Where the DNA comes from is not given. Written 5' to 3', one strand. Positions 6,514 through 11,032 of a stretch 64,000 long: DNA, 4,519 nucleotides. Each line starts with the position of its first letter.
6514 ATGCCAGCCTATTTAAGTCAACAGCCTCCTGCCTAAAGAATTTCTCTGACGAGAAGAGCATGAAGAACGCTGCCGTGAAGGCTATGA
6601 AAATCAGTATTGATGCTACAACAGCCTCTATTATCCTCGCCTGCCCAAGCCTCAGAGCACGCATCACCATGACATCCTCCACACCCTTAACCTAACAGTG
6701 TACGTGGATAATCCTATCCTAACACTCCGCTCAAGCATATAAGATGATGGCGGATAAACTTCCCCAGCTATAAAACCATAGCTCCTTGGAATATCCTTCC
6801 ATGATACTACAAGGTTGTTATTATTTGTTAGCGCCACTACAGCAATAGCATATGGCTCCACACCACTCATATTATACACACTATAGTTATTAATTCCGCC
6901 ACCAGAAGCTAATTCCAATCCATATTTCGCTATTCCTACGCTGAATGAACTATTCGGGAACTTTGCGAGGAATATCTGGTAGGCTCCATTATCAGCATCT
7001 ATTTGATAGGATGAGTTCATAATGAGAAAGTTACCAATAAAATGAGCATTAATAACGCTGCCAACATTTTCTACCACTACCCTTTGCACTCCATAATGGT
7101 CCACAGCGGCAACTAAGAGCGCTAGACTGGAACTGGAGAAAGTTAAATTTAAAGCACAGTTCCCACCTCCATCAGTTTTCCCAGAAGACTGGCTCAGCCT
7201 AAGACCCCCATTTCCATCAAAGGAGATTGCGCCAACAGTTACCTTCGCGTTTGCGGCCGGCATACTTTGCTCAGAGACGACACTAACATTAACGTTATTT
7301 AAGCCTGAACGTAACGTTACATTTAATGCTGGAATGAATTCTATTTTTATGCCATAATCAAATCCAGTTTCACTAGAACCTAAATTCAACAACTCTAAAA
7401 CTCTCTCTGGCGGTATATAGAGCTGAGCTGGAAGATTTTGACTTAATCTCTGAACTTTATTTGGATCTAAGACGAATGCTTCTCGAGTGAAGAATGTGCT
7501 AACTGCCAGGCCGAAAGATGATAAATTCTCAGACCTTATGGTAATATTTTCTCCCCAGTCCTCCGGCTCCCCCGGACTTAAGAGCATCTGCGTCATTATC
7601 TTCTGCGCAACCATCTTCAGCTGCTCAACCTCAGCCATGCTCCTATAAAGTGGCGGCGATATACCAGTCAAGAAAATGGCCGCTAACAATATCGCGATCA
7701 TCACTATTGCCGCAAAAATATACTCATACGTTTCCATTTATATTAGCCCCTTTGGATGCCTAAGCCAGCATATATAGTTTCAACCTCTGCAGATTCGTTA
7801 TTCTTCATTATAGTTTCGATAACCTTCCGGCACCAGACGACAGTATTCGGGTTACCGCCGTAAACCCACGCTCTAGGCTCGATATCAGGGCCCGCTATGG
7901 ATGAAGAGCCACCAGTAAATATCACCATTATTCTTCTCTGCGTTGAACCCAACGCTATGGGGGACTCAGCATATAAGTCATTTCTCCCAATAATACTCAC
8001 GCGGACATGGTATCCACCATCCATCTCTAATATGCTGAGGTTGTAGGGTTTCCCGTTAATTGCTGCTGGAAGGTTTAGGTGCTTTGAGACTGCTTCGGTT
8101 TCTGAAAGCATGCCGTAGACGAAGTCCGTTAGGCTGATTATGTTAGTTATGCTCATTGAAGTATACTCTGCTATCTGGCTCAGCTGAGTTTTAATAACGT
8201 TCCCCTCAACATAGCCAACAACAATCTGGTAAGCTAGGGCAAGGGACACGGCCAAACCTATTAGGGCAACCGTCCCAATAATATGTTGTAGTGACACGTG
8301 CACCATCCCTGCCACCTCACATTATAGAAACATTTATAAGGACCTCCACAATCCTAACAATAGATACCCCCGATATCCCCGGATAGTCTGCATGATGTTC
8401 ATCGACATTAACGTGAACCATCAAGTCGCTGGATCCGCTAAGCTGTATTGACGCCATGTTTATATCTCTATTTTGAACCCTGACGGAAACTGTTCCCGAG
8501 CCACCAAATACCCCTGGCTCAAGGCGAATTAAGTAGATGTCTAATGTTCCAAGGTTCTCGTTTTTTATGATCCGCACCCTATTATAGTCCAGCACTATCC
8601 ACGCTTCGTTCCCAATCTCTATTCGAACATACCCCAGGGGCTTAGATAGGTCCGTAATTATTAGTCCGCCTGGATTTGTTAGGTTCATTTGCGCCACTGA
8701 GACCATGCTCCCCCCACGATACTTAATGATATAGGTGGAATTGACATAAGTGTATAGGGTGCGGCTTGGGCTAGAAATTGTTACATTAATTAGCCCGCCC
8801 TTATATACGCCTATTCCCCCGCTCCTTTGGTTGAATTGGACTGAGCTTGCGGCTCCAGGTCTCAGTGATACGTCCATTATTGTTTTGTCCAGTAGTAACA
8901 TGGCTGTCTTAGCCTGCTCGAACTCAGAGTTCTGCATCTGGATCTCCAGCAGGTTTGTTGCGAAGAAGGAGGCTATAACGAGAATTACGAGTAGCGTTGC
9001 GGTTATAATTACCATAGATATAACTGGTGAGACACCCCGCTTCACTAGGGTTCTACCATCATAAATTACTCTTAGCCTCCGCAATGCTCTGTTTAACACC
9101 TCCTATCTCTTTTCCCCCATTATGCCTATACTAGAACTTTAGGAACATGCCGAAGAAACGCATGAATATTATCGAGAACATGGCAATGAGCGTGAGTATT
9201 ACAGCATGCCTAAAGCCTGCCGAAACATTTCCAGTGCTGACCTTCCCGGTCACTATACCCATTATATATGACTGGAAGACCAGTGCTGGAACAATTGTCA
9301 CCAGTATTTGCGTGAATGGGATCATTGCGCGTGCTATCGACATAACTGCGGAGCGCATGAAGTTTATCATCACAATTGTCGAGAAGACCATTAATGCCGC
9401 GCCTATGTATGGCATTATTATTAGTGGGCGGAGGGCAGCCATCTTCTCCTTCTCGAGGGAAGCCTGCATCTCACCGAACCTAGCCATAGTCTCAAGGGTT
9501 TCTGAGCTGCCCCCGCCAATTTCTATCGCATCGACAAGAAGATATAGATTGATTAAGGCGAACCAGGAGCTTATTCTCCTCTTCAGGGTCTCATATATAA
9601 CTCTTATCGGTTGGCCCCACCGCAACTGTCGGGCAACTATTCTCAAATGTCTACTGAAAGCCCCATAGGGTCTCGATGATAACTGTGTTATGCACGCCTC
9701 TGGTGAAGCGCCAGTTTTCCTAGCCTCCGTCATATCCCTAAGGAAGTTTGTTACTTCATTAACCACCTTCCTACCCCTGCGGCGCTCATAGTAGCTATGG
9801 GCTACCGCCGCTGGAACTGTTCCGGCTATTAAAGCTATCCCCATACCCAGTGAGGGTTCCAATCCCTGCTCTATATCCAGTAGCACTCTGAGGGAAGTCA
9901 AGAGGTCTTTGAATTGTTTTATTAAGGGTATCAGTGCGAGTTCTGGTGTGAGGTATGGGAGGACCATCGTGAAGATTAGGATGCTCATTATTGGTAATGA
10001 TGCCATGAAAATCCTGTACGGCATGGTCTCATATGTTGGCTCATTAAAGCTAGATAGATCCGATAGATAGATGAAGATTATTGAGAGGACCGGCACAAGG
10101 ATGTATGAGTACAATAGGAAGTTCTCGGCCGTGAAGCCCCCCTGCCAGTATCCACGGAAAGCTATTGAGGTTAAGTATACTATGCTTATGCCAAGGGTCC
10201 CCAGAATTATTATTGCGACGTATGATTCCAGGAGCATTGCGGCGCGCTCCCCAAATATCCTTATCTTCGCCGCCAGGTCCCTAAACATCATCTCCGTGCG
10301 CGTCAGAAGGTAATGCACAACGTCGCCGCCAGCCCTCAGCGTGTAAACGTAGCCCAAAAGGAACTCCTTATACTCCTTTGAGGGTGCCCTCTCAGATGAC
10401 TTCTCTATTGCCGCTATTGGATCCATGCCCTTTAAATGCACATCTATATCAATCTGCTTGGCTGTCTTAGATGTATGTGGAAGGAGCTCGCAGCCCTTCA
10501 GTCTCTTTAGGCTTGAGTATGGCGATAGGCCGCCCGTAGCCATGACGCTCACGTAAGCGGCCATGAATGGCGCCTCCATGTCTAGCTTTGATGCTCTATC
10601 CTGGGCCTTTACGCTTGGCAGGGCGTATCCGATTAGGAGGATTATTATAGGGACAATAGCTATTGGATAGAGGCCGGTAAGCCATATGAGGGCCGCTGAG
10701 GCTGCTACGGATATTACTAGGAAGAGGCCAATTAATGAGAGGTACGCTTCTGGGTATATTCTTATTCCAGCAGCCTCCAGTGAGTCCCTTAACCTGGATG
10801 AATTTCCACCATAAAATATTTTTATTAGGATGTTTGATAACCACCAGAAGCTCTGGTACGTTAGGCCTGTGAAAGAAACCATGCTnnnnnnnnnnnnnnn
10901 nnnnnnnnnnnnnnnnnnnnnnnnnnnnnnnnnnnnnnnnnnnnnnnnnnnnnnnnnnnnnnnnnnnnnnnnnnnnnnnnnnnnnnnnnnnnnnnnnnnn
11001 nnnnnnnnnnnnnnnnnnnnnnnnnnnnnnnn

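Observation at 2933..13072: Single-strand type IV pilus-like operon ending in a two-domain KaiC-like ATPase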

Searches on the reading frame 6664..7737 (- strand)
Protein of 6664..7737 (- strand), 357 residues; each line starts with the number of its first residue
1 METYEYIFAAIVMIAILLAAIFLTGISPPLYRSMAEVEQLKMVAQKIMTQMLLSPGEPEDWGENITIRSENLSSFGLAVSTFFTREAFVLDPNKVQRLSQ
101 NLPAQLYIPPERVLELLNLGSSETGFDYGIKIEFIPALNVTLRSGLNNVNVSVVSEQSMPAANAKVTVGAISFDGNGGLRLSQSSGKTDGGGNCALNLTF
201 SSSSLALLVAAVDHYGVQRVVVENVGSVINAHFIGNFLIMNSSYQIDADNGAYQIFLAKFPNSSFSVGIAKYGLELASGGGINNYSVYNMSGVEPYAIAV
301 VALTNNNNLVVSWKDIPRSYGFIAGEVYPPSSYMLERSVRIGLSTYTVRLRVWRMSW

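Call 4: search_protein_families(library=pfam, proteins=[window:6664-7737:-], max_evalue=0.1)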
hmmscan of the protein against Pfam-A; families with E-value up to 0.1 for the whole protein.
window:6664-7737:- (357 aa): 0 families

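Call 5: search_protein_families(library=ncbifam, proteins=[window:6664-7737:-], max_evalue=0.1)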
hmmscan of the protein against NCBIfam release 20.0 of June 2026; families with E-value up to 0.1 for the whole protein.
window:6664-7737:- (357 aa): 1 family
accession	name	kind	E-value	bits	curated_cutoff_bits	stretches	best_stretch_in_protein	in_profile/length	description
NF033880.1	Prli42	equivalog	0.045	13.5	27.5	0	10-28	11-29/31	stressosome-associated protein Prli42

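Call 30: find_homologous_proteins(query=window:6664-7737:-, max_evalue=0.001)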
Query window:6664-7737:- (357 aa): 48 proteins with E <= 0.001 among 8000 candidates.
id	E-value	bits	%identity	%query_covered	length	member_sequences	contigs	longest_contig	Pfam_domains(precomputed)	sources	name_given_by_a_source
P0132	1.9e-228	775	100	100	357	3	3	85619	-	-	-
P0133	3.0e-187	640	82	100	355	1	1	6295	-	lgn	-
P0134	1.4e-184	631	80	100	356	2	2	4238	-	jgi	-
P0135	1.5e-162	559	75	97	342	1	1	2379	-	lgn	-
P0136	1.6e-125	437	61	100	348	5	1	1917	-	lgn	-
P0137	2.6e-124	433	61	100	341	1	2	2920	-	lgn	-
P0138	5.8e-123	428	63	100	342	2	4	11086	-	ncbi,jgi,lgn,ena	ncbi:MAG: hypothetical protein QXJ13_06515 [Candidatus Bathyarchaeia archaeon]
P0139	1.8e-109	384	54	100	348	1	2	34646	-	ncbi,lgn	ncbi:MAG: hypothetical protein QXT26_02910 [Thermoproteota archaeon]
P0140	1.2e-106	375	54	100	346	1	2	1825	-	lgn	-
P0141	3.4e-106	373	52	100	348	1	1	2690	-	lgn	-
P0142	2.7e-104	367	52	100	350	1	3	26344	-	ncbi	ncbi:MAG: hypothetical protein QW186_06420 [Candidatus Bathyarchaeia archaeon]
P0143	2.3e-103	364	51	100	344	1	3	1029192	-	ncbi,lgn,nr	ncbi:MAG: hypothetical protein N3F04_05485 [Candidatus Nezhaarchaeota archaeon]|nr:hypothetical prot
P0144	2.4e-103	364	53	100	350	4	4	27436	-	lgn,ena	-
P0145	3.8e-103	363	50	100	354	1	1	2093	-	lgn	-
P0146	2.6e-102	361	52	100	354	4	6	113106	-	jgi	-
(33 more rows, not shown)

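Call 34: find_related_loci(query=A3, collection=metagenome_contigs, flank=10000)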
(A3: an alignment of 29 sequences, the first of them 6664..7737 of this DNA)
Query A3 (357 aa) in metagenome_contigs; peptide patterns used: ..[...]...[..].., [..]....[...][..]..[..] (x = any residue, [..] = any of these).
441 stretches matched a pattern; 246 encode a relative of the query (tblastn E <= 1e-3); the best 80 are kept; 79 distinct loci.
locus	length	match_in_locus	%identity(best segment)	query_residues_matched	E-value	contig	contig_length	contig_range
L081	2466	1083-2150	80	1-357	0e+0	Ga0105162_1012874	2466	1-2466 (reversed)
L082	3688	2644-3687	80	1-349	0e+0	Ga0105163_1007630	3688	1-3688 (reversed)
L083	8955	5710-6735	63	1-357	7e-133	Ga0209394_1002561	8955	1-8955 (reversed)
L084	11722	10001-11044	60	1-357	5e-130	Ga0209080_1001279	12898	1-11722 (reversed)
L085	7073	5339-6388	52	1-357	1e-110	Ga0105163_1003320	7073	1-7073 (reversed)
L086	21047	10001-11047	51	1-357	1e-109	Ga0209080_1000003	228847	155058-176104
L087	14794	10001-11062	52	1-357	1e-109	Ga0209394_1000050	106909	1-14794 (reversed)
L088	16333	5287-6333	51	1-357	1e-109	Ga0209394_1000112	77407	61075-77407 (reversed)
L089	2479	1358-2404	50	1-357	1e-111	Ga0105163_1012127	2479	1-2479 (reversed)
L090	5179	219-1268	48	1-357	2e-97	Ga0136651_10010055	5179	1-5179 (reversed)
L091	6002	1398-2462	47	1-357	1e-94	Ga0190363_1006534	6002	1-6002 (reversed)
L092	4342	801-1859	44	1-357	2e-93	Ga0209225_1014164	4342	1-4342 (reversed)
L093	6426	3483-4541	44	1-357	4e-93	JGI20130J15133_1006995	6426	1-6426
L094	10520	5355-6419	46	1-357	3e-92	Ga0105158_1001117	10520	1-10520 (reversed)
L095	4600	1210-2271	45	1-357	5e-91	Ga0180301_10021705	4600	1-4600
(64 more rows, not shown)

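Call 46: find_encoding_contigs(protein=P0143, flank=10000, max_places=1)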
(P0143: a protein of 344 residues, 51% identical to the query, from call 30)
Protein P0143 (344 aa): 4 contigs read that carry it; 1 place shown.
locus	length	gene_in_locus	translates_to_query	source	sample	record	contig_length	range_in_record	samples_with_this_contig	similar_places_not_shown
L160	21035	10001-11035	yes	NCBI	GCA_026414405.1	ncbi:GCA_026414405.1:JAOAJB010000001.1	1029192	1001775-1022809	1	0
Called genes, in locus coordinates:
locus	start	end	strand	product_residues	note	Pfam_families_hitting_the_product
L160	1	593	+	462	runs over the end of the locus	PF01565:FAD_binding_4, PF02913:FAD-oxidase_C (weak)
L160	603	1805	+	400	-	PF13183:Fer4_8, PF02754:CCG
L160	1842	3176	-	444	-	PF09861:Lar_N, PF21113:LarA_C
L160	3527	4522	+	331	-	PF18551:TackOD1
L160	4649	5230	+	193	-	-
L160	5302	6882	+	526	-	PF00437:T2SSE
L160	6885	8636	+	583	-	PF00482:T2SSF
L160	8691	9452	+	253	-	-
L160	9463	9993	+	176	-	-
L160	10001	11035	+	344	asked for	-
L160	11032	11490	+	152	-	-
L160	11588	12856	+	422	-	-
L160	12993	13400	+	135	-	-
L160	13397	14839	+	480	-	PF05625:PAXNEB (faint), PF06745:ATPase, PF13481:AAA_25, PF23442:DUF7125, PF20440:GvpD_bR2 (weak)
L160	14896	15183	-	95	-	-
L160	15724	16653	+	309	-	PF02475:TRM5-TYW2_MTfase, PF05050:Methyltransf_21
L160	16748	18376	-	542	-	PF01943:Polysacc_synt, PF13440:Polysacc_synt_3, PF03023:MurJ (weak)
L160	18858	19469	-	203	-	PF01909:NTP_transf_2, PF18765:Polbeta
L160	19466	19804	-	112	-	-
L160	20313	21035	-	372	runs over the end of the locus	PF13439:Glyco_transf_4, PF00534:Glycos_transf_1, PF13692:Glyco_trans_1_4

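Call 47: find_encoding_contigs(protein=P0142, flank=10000, max_places=1)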
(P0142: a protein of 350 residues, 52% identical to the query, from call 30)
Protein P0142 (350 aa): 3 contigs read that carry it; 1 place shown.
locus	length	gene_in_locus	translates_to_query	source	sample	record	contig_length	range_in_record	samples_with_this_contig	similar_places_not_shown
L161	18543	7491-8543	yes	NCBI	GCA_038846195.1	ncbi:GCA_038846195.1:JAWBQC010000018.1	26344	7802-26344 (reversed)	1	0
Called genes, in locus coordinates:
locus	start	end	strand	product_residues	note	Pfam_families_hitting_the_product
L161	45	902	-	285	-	-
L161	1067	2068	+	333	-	PF18551:TackOD1, PF12773:DZR (faint)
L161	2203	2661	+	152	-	PF22544:HYDIN_VesB_CFA65-like_Ig (weak)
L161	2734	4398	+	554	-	PF00437:T2SSE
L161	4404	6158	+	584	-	PF00482:T2SSF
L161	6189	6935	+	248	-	-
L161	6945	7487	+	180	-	-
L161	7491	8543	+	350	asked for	-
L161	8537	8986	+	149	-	-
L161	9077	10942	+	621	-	-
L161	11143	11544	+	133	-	-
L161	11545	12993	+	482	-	PF03796:DnaB_C (weak), PF06745:ATPase, PF13481:AAA_25 (weak), PF20440:GvpD_bR2 (faint), PF23442:DUF7125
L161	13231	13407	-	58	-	-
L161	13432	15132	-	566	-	PF18262:PhetRS_B1 (faint), PF03484:B5, PF17759:tRNA_synthFbeta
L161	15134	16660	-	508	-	PF01409:tRNA-synt_2d, PF00152:tRNA-synt_2 (faint)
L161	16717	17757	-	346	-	PF00752:XPG_N, PF00867:XPG_I, PF01367:5_3_exonuc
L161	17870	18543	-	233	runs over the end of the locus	PF12654:DUF3786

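Call 48: find_encoding_contigs(protein=P0139, flank=10000, max_places=1)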
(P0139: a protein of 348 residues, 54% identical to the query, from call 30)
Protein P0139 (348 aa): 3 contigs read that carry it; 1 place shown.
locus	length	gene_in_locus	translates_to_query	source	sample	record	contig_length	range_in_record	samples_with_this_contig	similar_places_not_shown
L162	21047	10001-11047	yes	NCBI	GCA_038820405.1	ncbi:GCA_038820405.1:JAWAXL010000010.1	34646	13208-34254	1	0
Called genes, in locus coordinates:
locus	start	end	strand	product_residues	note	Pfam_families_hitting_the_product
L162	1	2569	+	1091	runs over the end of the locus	PF25596:CPSase_L_D1, PF02786:CPSase_L_D2, PF07478:Dala_Dala_lig_C, PF02787:CPSase_L_D3, PF25596:CPSase_L_D1, PF02222:ATP-grasp, PF02786:CPSase_L_D2, PF07478:Dala_Dala_lig_C, +7 more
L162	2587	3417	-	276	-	-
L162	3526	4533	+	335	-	PF18551:TackOD1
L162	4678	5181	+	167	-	-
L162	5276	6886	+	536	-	PF00437:T2SSE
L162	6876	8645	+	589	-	PF00482:T2SSF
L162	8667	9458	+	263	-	-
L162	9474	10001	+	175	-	-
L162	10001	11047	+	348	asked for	-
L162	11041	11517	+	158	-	-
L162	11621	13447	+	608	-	PF23922:DUF7261 (weak)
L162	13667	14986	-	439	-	PF06745:ATPase, PF20440:GvpD_bR2 (faint)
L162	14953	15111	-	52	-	PF13481:AAA_25 (weak), PF03796:DnaB_C (weak), PF06745:ATPase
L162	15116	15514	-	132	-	-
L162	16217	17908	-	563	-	PF03484:B5, PF17759:tRNA_synthFbeta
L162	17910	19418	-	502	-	PF01409:tRNA-synt_2d, PF00152:tRNA-synt_2 (faint)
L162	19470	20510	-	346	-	PF00752:XPG_N, PF00867:XPG_I, PF01367:5_3_exonuc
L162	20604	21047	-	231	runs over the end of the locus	PF12654:DUF3786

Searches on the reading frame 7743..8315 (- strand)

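Call 4: search_protein_families(library=pfam, proteins=[window:7743-8315:-], max_evalue=0.1)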
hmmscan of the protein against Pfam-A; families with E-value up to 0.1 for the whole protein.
window:7743-8315:- (190 aa): 0 families

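Call 5: search_protein_families(library=ncbifam, proteins=[window:7743-8315:-], max_evalue=0.1)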
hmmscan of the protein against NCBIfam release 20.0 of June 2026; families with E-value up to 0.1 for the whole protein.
window:7743-8315:- (190 aa): 1 family
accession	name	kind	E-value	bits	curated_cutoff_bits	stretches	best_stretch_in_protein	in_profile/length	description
NF033403.1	linaridin_rel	subfamily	0.037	14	40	0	61-78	11-28/64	linaridin-like RiPP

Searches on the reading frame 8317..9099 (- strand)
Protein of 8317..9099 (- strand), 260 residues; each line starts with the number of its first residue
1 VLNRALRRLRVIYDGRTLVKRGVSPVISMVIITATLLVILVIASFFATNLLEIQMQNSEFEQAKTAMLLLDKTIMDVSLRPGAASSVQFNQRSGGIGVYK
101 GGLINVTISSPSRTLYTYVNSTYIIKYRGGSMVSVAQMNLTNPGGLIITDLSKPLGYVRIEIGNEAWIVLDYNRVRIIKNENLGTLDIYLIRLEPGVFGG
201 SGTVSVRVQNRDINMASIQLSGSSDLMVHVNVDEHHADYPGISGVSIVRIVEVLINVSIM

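Call 4: search_protein_families(library=pfam, proteins=[window:8317-9099:-], max_evalue=0.1)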
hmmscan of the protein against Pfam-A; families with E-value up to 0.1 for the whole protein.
window:8317-9099:- (260 aa): 1 family
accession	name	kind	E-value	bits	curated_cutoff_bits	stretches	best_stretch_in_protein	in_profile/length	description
PF23960.2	DUF7289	-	0.013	15.4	27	1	21-85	1-64/238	Family of unknown function (DUF7289)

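Call 5: search_protein_families(library=ncbifam, proteins=[window:8317-9099:-], max_evalue=0.1)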
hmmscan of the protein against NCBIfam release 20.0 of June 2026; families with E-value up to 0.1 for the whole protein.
window:8317-9099:- (260 aa): 0 families

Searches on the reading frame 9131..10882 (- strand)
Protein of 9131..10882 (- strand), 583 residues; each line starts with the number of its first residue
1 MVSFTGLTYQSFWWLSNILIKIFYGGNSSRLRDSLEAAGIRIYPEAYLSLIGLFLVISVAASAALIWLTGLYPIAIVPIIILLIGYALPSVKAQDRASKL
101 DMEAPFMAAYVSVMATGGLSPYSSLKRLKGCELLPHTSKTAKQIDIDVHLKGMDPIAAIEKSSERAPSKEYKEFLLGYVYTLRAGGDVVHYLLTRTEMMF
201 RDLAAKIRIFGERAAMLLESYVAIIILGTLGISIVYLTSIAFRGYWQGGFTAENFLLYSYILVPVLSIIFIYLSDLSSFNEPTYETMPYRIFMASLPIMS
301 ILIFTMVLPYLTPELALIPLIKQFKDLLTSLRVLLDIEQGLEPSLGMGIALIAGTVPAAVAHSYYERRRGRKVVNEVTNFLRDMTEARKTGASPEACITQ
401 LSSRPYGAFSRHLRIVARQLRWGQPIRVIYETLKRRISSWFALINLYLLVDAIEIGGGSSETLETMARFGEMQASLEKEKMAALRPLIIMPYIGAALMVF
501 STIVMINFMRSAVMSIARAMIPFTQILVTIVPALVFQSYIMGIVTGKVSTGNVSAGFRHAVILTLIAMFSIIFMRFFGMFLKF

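Call 4: search_protein_families(library=pfam, proteins=[window:9131-10882:-], max_evalue=0.1)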
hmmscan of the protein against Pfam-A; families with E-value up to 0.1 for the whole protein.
window:9131-10882:- (583 aa): 1 family
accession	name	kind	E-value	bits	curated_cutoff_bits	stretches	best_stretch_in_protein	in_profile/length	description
PF00482.28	T2SSF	-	2.5e-19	69.9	25.2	2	380-506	1-124/125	Type II secretion system (T2SS), protein F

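Call 5: search_protein_families(library=ncbifam, proteins=[window:9131-10882:-], max_evalue=0.1)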
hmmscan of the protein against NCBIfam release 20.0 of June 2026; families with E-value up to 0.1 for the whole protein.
window:9131-10882:- (583 aa): 3 families
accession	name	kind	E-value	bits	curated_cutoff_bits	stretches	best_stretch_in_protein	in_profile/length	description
NF046075.1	UpsF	equivalog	1.2e-25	90.2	400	2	32-226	27-211/484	membrane pilin protein UpsF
NF053673.1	bindosome_BasF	exception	9.3e-21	74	1300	2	43-241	144-343/656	bindosome assembly system membrane anchoring protein BasF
NF004704.2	PRK06041.1-2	equivalog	1.9e-07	30.2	550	1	42-226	18-201/555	archaellar assembly protein ArlJ/FlaJ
